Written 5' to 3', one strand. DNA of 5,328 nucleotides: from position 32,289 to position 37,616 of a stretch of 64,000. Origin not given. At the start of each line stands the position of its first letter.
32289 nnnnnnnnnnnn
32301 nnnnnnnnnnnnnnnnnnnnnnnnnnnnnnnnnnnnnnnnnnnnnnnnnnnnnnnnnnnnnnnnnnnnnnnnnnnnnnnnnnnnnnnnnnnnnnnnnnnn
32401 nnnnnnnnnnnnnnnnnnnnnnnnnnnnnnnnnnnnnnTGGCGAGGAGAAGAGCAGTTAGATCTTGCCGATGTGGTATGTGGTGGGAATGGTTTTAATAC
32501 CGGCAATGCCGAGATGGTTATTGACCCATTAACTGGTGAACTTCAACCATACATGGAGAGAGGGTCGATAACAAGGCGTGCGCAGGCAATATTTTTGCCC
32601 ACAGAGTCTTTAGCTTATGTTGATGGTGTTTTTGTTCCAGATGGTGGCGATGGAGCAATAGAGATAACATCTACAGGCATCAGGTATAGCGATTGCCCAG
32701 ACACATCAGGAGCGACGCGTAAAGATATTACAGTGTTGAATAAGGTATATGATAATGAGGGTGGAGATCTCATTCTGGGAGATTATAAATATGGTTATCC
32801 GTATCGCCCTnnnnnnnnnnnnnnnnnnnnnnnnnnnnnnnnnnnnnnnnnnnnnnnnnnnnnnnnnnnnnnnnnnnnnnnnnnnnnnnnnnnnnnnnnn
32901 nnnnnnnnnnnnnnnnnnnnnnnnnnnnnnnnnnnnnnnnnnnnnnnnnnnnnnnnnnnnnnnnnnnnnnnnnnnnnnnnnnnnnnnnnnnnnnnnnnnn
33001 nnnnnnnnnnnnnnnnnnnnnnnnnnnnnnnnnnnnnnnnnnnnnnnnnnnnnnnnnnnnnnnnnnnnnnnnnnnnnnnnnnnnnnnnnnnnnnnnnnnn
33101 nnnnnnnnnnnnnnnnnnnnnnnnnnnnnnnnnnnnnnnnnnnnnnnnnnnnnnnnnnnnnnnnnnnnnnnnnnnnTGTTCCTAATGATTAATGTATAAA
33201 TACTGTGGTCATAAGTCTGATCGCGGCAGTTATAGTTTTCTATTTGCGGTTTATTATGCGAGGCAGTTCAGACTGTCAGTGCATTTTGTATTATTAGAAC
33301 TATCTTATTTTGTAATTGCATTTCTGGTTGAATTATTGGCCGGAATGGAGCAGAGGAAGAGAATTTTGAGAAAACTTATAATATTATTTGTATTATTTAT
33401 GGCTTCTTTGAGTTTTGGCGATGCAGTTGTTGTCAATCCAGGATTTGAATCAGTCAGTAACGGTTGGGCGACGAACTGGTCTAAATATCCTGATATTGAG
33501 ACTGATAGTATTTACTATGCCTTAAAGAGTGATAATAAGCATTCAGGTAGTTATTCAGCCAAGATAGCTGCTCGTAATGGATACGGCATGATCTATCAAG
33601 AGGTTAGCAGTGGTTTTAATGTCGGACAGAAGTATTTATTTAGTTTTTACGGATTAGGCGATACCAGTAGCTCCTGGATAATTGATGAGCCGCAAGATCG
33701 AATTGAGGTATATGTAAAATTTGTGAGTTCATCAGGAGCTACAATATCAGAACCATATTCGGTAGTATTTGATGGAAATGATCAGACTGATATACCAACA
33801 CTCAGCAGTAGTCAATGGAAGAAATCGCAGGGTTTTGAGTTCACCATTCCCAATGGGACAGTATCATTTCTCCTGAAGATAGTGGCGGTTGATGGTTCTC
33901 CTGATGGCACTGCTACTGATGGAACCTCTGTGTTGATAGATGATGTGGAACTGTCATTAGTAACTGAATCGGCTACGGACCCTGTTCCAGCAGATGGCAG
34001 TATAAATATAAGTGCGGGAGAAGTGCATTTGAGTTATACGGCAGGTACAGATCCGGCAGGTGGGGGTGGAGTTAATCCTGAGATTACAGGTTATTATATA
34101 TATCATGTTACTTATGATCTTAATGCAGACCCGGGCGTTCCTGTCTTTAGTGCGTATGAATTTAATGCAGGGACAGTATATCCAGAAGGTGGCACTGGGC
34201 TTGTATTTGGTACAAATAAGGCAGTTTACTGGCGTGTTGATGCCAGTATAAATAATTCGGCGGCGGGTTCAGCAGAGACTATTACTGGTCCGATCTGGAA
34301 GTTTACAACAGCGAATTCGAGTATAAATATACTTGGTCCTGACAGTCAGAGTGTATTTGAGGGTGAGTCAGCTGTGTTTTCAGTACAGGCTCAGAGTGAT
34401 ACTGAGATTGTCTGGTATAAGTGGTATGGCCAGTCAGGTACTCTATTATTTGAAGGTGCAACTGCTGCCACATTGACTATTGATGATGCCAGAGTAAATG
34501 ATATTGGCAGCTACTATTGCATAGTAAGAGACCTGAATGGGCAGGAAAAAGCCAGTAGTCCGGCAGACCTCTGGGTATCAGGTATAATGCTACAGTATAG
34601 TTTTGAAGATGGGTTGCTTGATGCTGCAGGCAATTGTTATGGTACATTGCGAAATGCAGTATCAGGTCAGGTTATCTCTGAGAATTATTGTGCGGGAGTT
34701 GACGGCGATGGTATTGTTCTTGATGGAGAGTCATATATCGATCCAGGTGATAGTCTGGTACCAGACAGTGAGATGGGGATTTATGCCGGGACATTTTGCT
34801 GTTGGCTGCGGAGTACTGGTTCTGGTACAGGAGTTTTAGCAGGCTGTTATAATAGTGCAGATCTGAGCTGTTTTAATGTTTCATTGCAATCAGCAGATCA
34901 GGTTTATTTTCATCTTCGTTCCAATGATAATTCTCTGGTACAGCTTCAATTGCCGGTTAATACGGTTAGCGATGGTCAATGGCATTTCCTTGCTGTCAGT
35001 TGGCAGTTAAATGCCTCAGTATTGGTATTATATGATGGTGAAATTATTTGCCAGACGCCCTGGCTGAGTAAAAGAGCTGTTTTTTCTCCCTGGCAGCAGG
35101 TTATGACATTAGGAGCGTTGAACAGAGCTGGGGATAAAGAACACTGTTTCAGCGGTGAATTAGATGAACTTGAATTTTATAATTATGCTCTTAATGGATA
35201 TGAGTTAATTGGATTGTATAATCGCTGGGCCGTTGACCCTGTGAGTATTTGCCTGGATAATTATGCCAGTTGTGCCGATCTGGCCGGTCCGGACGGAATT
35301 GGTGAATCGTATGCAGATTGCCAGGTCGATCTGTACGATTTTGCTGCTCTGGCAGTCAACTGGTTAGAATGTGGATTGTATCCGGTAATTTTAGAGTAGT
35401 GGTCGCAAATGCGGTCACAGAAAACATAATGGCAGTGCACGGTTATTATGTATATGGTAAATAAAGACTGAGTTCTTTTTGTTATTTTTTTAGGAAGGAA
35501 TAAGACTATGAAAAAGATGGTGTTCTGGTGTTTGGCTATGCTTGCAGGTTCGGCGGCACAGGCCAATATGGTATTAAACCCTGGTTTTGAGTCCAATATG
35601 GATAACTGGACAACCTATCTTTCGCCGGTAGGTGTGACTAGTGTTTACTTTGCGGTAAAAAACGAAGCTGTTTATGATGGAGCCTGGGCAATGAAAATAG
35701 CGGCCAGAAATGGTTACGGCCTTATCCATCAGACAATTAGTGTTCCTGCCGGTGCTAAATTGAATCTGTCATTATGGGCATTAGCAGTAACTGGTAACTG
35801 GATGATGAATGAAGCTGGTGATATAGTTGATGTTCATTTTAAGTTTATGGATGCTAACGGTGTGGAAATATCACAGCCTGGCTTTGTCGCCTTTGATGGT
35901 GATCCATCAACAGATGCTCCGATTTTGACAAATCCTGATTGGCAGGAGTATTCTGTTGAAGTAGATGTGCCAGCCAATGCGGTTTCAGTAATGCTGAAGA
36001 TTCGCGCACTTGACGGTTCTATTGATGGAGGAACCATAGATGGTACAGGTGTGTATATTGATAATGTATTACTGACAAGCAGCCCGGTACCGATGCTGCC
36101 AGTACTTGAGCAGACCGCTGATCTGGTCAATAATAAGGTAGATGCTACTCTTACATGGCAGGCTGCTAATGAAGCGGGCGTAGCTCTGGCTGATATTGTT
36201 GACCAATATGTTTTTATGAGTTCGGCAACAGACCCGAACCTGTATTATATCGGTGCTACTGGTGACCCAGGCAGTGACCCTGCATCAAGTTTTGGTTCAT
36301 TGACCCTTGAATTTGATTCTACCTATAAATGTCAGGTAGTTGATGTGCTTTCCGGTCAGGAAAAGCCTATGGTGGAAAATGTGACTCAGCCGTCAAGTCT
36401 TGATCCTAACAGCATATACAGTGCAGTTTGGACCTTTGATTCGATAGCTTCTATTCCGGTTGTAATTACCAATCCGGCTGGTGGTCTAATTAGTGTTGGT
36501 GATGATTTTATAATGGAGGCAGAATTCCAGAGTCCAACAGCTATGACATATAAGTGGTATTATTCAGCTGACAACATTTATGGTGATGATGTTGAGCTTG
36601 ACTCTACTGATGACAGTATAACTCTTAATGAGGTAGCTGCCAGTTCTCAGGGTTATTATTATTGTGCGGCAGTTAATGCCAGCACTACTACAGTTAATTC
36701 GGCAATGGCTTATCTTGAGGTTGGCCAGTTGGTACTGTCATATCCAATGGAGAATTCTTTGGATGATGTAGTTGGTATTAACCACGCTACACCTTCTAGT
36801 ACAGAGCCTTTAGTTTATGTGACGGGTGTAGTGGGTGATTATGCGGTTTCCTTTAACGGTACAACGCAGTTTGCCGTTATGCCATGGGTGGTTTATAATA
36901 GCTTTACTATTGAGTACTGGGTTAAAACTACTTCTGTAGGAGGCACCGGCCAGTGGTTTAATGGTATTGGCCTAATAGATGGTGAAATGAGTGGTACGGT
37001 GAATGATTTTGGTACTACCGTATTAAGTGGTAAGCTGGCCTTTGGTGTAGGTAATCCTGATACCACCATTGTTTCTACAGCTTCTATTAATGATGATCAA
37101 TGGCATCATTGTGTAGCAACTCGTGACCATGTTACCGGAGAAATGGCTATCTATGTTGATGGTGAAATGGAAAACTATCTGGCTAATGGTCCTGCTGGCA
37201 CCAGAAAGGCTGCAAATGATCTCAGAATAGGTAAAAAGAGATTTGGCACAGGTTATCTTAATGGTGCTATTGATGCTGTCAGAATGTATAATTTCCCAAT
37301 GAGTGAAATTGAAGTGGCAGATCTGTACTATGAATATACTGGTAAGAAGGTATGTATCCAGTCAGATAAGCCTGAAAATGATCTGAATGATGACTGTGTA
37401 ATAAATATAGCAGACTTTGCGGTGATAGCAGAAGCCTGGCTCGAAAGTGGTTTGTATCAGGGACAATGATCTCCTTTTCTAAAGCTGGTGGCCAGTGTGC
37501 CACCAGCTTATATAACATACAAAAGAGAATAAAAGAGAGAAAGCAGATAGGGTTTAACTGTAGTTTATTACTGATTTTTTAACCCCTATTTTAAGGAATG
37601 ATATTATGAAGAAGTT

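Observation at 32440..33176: FecR anti-sigma factors carry a roughly 245-aa C-terminal domain with an NPCBM-like motif layout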

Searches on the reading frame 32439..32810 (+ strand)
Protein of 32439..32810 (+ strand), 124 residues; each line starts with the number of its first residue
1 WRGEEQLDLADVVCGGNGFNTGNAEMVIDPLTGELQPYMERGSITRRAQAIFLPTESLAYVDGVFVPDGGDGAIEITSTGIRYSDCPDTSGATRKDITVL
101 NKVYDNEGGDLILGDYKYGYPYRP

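Call 75: find_homologous_proteins(query=A4, max_evalue=0.001)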
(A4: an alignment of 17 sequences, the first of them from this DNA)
Query A4 (17 sequences) (124 aa, profile of the alignment): 68 proteins with E <= 0.001 among 1719 candidates.
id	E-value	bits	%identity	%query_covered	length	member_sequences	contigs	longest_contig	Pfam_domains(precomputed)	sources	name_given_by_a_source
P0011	7.6e-33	131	36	69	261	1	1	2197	PF08305.18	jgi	jgi:hypothetical protein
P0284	2.0e-30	123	39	64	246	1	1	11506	-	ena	-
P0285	6.9e-30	122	40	68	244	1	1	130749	-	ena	-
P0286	1.2e-28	118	32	72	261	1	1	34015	PF08305.18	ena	-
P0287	1.5e-28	117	32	72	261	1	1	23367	-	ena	-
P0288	2.1e-28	117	41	72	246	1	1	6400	-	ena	-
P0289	3.2e-28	116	29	73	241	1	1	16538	-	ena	-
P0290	5.0e-27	112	36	71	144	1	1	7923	-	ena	-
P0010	6.8e-27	112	44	64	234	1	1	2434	PF08305.18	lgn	-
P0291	3.7e-26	110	35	67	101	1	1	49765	-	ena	-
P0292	4.5e-26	109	36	63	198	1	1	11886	-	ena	-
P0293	3.7e-25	106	32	68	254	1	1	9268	PF08305.18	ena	-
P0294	6.0e-25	106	34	72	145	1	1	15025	-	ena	-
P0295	7.3e-25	105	34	70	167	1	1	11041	-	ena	-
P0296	2.6e-24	104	37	65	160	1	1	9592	-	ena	-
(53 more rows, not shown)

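Call 76: find_encoding_contigs(protein=P0285, flank=6000, max_places=2)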
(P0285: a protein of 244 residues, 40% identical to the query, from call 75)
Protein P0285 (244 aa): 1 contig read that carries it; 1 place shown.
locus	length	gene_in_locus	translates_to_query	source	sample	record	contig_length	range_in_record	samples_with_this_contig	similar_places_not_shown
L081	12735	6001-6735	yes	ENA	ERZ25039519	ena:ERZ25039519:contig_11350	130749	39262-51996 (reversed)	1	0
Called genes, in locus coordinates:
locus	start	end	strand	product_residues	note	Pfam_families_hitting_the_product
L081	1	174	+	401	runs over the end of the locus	-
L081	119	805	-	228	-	-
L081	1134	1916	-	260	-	-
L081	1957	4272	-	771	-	PF03176:MMPL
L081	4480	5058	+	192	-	PF04542:Sigma70_r2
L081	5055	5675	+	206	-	-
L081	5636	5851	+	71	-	-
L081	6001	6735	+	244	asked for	-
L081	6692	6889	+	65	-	-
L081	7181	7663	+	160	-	-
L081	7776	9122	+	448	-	PF00657:Lipase_GDSL (weak), PF13472:Lipase_GDSL_2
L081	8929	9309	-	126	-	PF05168:HEPN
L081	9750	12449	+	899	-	PF22842:Pel9A-like_beta_helix, PF24517:CBM96, PF00404:Dockerin_1 (weak)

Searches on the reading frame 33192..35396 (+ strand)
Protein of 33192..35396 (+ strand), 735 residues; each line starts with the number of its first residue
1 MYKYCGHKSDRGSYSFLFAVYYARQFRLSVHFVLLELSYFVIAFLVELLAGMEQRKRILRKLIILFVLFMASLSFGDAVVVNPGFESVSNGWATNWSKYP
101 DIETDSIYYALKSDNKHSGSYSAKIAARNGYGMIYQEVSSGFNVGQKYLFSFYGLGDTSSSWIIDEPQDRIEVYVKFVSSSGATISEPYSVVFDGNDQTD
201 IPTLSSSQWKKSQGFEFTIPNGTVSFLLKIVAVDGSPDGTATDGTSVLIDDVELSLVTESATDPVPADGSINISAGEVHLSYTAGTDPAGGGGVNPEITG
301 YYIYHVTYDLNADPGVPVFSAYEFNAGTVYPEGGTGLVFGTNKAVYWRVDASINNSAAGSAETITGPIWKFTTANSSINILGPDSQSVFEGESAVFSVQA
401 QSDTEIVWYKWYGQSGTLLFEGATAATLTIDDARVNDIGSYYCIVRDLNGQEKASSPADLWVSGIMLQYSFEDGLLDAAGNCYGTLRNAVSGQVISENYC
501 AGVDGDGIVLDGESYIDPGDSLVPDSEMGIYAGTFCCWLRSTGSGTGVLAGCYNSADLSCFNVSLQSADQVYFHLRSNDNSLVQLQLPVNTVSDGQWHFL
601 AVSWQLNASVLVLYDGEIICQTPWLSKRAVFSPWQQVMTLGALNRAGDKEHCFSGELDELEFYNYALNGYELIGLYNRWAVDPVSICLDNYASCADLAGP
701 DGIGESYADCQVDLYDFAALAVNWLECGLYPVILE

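Call 4: search_protein_families(library=pfam, proteins=[window:33192-35396:+], max_evalue=0.1)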
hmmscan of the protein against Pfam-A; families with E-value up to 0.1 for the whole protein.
window:33192-35396:+ (735 aa): 9 families
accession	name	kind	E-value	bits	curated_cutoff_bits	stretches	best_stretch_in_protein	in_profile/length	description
PF13385.13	Laminin_G_3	-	6.8e-11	43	27.6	1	523-669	9-147/151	Concanavalin A-like lectin/glucanases superfamily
PF13927.12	Ig_3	-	6.8e-07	30.1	30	1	383-446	8-77/78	Immunoglobulin domain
PF07679.22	I-set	-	2.8e-05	24.5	23.7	1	383-455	7-85/90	Immunoglobulin I-set domain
PF02210.31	Laminin_G_2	-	0.00014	22.7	22.9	1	544-661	5-122/126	Laminin G domain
PF00047.31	ig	-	0.0022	18.7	21.8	1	388-455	5-80/81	Immunoglobulin domain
PF07686.23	V-set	-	0.0063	17.1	26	0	424-449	71-95/109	Immunoglobulin V-set domain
PF13895.12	Ig_2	-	0.01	16.5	27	1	385-462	8-79/79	Immunoglobulin domain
PF02973.23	Sialidase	-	0.015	15.3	26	1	638-671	147-180/189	Sialidase, N-terminal domain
PF19081.6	Ig_7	-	0.026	15.2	27.3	1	387-431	11-55/84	Ig-like domain CHU_C associated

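Call 15: search_protein_families(library=ncbifam, proteins=[window:33192-35396:+], max_evalue=0.01)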
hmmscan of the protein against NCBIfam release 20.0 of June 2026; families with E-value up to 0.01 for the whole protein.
window:33192-35396:+ (735 aa): 1 family
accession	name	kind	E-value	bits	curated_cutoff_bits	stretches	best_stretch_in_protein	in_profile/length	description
NF033675.1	NTTRR-F1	subfamily_domain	2.3e-08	34.3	70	1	109-255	24-153/155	NTTRR-F1 domain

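Call 39: search_protein_families(library=pfam, alignment_id=A2, max_evalue=0.001)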
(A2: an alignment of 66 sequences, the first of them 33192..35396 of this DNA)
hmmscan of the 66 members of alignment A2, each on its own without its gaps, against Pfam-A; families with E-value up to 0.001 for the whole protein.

A. member 1, window:33192-35396:+ (735 aa): 4 families
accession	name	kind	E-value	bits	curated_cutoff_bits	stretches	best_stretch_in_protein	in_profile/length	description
PF13385.13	Laminin_G_3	-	6.8e-11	43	27.6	1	523-669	9-147/151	Concanavalin A-like lectin/glucanases superfamily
PF13927.12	Ig_3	-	6.8e-07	30.1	30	1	383-446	8-77/78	Immunoglobulin domain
PF07679.22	I-set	-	2.8e-05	24.5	23.7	1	383-455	7-85/90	Immunoglobulin I-set domain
PF02210.31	Laminin_G_2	-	0.00014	22.7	22.9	1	544-661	5-122/126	Laminin G domain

B. families by the number of members that match (of 66 scanned): 41 families (the first 25 are shown)
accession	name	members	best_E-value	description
PF13385.13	Laminin_G_3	38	1.6e-49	Concanavalin A-like lectin/glucanases superfamily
PF13927.12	Ig_3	22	1.6e-11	Immunoglobulin domain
PF07679.22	I-set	20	2.8e-09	Immunoglobulin I-set domain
PF07963.17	N_methyl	14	7.5e-10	Prokaryotic N-terminal methylation motif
PF22352.2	K319L-like_PKD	12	1.3e-17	K319L-like, PKD domain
PF13895.12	Ig_2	11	4.3e-06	Immunoglobulin domain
PF00047.31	ig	11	7.6e-06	Immunoglobulin domain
PF02210.31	Laminin_G_2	9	7.3e-06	Laminin G domain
PF07589.16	PEP-CTERM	8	7.5e-07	PEP-CTERM motif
PF07686.23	V-set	7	4.9e-05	Immunoglobulin V-set domain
PF18911.6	PKD_4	6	3.6e-07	PKD domain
PF00054.30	Laminin_G_1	4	0.00023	Laminin G domain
PF24517.2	CBM96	3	1e-11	Carbohydrate-binding module family 96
PF00754.31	F5_F8_type_C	2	4.4e-17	F5/8 type C domain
PF22633.2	F5_F8_type_C_2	2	1.8e-10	NedA-like, galactose-binding domain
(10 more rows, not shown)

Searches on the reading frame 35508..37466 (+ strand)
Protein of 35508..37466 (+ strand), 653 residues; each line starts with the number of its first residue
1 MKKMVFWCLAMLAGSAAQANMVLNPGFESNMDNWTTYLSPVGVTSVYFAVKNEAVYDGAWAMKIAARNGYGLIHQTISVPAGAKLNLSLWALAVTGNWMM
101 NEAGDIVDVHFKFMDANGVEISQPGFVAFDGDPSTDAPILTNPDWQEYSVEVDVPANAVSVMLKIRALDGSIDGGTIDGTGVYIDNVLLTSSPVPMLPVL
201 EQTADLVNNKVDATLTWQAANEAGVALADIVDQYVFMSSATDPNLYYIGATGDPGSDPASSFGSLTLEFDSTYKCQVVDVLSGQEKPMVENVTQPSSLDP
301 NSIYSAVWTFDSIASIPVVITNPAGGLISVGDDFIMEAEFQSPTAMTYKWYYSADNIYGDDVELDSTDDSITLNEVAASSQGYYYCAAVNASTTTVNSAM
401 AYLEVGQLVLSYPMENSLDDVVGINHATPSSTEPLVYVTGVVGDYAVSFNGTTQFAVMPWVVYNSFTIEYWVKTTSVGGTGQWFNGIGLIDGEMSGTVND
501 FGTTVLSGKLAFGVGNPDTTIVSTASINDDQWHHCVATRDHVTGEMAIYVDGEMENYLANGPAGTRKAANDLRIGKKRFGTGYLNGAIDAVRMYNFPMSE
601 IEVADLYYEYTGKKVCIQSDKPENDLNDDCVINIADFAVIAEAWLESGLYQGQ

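Call 4: search_protein_families(library=pfam, proteins=[window:35508-37466:+], max_evalue=0.1)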
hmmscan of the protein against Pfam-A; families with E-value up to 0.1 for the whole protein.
window:35508-37466:+ (653 aa): 5 families
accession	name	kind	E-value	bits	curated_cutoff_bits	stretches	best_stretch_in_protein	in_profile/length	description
PF13385.13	Laminin_G_3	-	1.4e-21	77.7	27.6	1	464-604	17-151/151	Concanavalin A-like lectin/glucanases superfamily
PF13927.12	Ig_3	-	0.00019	22.3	30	1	317-390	2-78/78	Immunoglobulin domain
PF02210.31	Laminin_G_2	-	0.0016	19.3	22.9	1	512-576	34-98/126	Laminin G domain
PF07679.22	I-set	-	0.018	15.5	23.7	1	319-394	3-81/90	Immunoglobulin I-set domain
PF07953.20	Toxin_R_bind_N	-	0.049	13.8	23.8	0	462-555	52-148/191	Clostridium neurotoxin, N-terminal receptor binding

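Call 15: search_protein_families(library=ncbifam, proteins=[window:35508-37466:+], max_evalue=0.01)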
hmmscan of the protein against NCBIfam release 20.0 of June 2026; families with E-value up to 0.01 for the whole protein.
window:35508-37466:+ (653 aa): 0 families

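Call 80: search_protein_families(library=pfam, alignment_id=A5, max_evalue=0.001)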
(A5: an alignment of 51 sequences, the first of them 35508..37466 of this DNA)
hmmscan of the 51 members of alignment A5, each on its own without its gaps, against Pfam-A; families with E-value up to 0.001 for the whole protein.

A. member 1, window:35508-37466:+ (653 aa): 2 families
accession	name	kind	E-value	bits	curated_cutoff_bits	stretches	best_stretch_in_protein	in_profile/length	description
PF13385.13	Laminin_G_3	-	1.4e-21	77.7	27.6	1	464-604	17-151/151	Concanavalin A-like lectin/glucanases superfamily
PF13927.12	Ig_3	-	0.00019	22.3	30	1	317-390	2-78/78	Immunoglobulin domain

B. families by the number of members that match (of 51 scanned): 47 families (the first 25 are shown)
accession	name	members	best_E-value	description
PF13385.13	Laminin_G_3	22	6.3e-45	Concanavalin A-like lectin/glucanases superfamily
PF13927.12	Ig_3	17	2.3e-12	Immunoglobulin domain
PF07679.22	I-set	10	2.9e-10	Immunoglobulin I-set domain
PF07589.16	PEP-CTERM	8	2.4e-06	PEP-CTERM motif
PF12831.13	FAD_oxidored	7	2.7e-103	FAD dependent oxidoreductase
PF25275.1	Golvesin_C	7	3.2e-33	Golvesin C-terminal domain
PF00047.31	ig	5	8e-07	Immunoglobulin domain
PF07963.17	N_methyl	4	1e-08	Prokaryotic N-terminal methylation motif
PF13895.12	Ig_2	4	1e-06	Immunoglobulin domain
PF24517.2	CBM96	3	1.1e-16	Carbohydrate-binding module family 96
PF07596.16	SBP_bac_10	2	2.8e-56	Protein of unknown function (DUF1559)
PF22848.2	ASD1_dom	2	1.1e-52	Alpha-L-arabinofuranosidase 1 domain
PF06964.18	Alpha-L-AF_C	2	2.1e-31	Alpha-L-arabinofuranosidase C-terminal domain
PF00754.31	F5_F8_type_C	2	5.1e-11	F5/8 type C domain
PF02973.23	Sialidase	2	7.4e-09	Sialidase, N-terminal domain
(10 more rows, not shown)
